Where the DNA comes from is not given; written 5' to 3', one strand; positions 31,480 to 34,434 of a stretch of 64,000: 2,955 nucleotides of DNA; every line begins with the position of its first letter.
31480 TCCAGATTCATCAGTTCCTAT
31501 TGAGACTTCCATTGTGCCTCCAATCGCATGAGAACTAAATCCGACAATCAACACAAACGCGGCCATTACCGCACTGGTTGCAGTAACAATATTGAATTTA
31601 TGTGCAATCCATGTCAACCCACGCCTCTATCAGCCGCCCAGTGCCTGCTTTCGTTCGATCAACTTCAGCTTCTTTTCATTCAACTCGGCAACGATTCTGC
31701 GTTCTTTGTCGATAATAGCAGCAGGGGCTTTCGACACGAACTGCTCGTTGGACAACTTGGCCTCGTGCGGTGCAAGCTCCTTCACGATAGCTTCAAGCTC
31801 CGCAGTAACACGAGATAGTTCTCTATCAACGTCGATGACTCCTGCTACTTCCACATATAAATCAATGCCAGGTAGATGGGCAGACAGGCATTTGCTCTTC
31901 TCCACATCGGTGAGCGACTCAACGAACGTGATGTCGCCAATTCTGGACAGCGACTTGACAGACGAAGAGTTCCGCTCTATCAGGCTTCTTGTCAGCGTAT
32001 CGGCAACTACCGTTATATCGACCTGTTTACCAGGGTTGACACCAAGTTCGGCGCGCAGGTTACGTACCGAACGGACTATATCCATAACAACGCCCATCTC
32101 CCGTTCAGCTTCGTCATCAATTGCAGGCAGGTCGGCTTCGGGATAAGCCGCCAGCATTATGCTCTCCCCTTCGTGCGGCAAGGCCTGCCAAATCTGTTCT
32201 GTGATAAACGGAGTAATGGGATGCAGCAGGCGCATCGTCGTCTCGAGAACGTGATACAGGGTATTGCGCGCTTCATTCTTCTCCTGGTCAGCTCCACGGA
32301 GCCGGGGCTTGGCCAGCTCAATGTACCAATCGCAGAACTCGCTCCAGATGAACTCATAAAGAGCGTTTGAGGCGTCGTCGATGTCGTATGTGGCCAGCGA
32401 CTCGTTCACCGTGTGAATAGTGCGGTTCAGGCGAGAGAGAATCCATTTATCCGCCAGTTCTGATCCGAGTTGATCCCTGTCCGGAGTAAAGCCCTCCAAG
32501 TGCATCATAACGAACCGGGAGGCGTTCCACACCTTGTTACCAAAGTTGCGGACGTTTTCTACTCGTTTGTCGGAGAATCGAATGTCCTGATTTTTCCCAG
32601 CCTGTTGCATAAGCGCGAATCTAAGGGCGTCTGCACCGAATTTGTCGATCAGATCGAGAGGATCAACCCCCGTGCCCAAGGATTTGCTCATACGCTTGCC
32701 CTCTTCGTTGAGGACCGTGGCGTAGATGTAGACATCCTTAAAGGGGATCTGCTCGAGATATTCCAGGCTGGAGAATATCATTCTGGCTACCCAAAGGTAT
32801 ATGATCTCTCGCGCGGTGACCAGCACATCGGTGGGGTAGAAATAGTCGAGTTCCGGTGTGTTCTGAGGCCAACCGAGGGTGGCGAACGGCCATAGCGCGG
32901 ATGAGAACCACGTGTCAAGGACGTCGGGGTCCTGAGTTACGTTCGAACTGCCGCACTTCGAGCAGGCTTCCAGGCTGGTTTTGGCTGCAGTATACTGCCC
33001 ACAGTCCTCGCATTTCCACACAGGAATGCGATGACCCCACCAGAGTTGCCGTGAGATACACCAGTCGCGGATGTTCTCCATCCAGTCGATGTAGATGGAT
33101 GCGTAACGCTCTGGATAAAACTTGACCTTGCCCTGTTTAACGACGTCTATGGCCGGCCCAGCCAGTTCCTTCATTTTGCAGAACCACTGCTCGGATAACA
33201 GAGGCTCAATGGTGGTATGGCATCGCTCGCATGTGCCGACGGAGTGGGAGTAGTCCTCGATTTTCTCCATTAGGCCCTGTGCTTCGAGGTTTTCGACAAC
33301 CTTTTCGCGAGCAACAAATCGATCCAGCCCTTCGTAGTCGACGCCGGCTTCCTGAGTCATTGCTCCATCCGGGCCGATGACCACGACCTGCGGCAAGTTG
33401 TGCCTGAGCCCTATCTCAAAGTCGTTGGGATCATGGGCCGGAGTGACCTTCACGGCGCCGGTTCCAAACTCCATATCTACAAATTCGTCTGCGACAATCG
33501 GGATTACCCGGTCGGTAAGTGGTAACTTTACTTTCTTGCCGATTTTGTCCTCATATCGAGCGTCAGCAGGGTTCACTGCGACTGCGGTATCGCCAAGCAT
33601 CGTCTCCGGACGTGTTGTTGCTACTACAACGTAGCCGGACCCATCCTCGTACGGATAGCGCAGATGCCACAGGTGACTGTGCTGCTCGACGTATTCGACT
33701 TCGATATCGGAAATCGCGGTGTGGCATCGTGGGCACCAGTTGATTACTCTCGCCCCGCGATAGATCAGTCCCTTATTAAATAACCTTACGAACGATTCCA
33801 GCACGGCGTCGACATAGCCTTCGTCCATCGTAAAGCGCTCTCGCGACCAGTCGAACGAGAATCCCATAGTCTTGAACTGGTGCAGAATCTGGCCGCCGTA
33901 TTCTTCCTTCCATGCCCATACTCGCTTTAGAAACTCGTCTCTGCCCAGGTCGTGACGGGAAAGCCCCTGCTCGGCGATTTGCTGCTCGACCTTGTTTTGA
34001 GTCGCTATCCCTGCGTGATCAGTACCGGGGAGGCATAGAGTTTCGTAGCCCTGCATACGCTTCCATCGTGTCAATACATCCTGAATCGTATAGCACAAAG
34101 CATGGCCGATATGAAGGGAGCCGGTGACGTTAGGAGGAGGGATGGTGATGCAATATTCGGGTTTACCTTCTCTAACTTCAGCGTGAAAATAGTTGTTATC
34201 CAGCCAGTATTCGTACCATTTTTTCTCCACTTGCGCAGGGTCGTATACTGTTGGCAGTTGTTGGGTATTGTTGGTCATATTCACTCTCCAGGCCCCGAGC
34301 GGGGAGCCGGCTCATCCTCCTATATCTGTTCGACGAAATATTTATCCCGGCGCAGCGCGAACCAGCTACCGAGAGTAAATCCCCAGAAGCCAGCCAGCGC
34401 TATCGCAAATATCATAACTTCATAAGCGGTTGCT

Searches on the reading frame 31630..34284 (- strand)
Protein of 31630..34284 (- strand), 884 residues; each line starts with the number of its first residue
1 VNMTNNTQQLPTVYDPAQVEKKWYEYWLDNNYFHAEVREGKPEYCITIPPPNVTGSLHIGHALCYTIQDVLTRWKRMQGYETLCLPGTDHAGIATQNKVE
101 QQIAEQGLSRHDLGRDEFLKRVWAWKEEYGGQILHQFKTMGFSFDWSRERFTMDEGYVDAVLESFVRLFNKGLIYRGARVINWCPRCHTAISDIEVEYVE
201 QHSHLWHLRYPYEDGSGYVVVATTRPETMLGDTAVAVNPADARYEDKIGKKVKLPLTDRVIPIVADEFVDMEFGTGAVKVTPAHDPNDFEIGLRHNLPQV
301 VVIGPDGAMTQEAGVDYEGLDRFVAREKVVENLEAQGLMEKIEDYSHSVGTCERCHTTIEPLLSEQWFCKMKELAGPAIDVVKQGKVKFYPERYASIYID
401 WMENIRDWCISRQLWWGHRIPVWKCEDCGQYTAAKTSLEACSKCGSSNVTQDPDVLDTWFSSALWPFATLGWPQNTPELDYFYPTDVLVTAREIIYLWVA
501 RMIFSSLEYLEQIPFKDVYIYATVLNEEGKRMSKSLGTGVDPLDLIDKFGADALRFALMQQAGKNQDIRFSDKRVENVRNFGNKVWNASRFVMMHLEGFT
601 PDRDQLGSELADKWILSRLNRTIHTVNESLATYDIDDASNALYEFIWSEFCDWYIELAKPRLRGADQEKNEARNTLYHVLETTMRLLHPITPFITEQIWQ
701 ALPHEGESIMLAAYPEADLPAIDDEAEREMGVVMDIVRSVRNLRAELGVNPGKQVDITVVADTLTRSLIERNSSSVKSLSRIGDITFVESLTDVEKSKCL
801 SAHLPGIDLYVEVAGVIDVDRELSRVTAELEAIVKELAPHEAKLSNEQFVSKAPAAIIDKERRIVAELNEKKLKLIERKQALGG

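Call 7: search_protein_families(library=ncbifam, proteins=[window:31630-34284:-], max_evalue=0.00001)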
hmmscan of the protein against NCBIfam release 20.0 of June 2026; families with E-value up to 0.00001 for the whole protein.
window:31630-34284:- (884 aa): 19 families
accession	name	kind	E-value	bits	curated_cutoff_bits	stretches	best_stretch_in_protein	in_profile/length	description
NF004349.1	PRK05729.1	equivalog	0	1213.3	704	1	12-876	2-857/860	valine--tRNA ligase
NF011492.0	PRK14900.1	equivalog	0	1137.2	1783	1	5-884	4-895/1044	valine--tRNA ligase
TIGR00422.1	valS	equivalog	0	1127.4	612.1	1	11-863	2-860/863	valine--tRNA ligase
NF009687.0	PRK13208.1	equivalog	9.5e-199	662.4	738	1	7-796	3-797/801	valine--tRNA ligase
TIGR00392.1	ileS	equivalog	6.1e-134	448.2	621.4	3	443-747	525-836/861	isoleucine--tRNA ligase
NF000540.1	alt_ValS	exception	2.3e-104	350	900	1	18-782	8-823/827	valine--tRNA ligase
NF008957.0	PRK12300.1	subfamily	2.4e-87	293.9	677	3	307-768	389-843/946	leucine--tRNA ligase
TIGR00395.1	leuS_arch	equivalog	4.5e-80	269.9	648.5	3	308-756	388-828/938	leucine--tRNA ligase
NF000258.1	MupB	exception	5.4e-78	262.9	1900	3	441-751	499-810/1033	mupirocin-resistant isoleucine--tRNA ligase MupB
NF000257.1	MupA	exception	1.1e-71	242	1900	3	440-750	494-807/1024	mupirocin-resistant isoleucine--tRNA ligase MupA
NF040702.1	ileS_w_GNAT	exception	1.2e-71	241.7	1999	3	451-772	703-1030/1100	isoleucine--tRNA ligase, N-acetyltransferase domain-containing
TIGR00396.1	leuS_bact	equivalog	1.4e-61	208.7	548.4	3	14-196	1-167/843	leucine--tRNA ligase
TIGR00398.1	metG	equivalog_domain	1.8e-39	135.9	336.35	2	524-708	320-507/530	methionine--tRNA ligase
NF008900.0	PRK12267.1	equivalog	1.1e-30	106.7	598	2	455-697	224-468/648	methionine--tRNA ligase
NF001100.0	PRK00133.1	equivalog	1.6e-26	93.1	587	2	351-705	174-505/676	methionine--tRNA ligase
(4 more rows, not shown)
